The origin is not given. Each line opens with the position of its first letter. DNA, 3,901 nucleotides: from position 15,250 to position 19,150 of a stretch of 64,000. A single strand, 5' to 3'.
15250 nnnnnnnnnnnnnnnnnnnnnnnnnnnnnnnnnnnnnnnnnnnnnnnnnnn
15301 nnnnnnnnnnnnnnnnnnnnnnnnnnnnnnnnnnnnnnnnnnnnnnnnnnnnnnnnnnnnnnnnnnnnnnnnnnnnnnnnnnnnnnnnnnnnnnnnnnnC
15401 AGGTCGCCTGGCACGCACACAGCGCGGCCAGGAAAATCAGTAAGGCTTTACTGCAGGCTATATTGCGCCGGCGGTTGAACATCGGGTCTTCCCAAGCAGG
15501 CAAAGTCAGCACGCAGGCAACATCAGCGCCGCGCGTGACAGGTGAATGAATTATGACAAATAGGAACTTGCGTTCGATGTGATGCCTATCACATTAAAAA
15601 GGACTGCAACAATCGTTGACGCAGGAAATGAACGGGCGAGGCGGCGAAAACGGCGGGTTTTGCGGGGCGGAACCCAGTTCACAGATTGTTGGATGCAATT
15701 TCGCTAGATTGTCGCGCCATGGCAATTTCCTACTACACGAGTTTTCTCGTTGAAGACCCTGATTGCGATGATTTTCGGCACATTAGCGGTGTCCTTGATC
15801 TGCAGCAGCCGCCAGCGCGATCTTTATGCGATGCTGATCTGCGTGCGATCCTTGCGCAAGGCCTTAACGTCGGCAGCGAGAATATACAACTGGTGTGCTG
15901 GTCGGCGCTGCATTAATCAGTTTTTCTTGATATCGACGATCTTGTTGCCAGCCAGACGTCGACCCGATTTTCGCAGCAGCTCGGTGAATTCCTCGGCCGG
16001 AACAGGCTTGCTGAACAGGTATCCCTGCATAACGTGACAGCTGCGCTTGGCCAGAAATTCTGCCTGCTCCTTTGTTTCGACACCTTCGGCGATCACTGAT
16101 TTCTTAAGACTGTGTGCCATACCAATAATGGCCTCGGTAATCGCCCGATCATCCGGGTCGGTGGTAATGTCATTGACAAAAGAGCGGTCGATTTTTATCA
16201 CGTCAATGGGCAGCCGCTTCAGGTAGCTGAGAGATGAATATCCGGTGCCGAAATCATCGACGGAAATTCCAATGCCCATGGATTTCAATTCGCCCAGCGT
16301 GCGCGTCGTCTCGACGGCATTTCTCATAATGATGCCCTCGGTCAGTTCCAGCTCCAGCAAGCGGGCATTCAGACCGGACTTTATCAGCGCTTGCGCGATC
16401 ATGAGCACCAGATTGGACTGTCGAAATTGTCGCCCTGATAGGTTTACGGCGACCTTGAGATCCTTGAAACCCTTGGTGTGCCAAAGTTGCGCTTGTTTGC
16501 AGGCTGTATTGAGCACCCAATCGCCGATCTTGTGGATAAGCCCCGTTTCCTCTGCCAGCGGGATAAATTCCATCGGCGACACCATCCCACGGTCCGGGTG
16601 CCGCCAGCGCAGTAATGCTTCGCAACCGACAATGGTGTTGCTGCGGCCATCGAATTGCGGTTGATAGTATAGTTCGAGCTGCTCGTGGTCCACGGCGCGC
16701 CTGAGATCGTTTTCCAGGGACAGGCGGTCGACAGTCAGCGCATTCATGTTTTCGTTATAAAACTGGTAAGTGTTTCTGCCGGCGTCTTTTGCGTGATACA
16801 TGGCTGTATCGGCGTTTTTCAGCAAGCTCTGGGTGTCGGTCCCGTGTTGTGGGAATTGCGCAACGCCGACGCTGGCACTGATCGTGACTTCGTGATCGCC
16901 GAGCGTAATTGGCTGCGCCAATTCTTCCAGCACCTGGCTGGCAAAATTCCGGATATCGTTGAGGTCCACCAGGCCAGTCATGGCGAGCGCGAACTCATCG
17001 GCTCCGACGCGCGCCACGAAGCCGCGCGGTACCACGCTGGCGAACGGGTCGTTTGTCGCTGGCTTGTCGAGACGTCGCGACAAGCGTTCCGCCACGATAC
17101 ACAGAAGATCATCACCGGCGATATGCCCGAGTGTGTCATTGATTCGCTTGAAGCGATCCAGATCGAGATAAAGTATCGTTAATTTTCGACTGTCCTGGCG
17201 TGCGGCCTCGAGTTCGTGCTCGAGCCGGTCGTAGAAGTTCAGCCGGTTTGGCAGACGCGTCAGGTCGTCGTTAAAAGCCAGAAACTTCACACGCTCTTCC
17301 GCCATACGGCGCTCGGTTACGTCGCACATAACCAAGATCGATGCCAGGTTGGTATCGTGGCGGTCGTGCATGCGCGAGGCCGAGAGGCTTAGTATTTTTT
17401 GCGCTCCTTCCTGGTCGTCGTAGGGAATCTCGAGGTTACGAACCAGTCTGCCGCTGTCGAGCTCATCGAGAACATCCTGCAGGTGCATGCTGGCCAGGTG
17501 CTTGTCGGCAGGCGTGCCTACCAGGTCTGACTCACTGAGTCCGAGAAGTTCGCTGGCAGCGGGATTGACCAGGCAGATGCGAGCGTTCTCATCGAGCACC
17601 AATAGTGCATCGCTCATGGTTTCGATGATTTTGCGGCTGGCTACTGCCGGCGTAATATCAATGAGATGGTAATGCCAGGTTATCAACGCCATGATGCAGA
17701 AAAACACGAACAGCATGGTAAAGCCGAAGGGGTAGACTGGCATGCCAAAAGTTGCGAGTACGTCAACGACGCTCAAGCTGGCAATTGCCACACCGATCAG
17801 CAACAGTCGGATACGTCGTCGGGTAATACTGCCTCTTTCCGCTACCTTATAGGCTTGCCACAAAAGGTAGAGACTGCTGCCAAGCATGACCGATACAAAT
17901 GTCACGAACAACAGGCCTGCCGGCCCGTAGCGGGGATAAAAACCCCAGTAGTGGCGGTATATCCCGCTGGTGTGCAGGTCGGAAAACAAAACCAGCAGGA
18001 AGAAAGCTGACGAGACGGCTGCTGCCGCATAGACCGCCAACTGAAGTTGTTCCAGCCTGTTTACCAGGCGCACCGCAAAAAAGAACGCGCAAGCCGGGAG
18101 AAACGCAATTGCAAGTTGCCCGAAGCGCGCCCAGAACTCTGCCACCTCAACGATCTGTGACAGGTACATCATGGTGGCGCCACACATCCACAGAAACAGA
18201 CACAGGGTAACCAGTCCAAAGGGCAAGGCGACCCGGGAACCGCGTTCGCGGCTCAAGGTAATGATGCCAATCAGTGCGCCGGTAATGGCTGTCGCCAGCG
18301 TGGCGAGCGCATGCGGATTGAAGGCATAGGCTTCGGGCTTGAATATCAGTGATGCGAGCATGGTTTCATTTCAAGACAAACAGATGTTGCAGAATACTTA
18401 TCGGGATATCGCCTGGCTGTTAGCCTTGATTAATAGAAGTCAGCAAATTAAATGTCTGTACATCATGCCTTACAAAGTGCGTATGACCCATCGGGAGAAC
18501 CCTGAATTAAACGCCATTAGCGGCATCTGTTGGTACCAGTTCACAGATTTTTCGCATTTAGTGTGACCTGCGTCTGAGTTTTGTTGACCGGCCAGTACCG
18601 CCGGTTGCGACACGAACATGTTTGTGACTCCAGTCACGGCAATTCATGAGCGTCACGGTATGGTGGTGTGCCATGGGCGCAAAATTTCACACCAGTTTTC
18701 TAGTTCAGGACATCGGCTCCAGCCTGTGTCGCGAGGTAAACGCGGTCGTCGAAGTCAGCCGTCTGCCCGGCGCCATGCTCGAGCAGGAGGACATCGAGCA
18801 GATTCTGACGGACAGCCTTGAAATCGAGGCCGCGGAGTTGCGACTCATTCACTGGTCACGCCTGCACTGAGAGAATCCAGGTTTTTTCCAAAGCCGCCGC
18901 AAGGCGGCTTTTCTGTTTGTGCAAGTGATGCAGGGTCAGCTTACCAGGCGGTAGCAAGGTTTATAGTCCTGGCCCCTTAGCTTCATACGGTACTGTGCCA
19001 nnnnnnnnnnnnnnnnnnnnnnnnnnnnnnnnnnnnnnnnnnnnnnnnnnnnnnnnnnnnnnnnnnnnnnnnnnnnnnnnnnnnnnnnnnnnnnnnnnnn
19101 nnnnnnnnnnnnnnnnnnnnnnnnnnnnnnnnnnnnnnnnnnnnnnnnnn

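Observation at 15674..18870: Two gapless 65-aa paralogues of an unrecognised family bracket the PAS-GGDEF-EAL gene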

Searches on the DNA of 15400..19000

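Call 38: search_rna_families(source=window, start=15400, end=19000, threshold=evalue, max_evalue=1)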
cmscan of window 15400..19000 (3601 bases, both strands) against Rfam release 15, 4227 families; matches with E-value up to 1: 0.
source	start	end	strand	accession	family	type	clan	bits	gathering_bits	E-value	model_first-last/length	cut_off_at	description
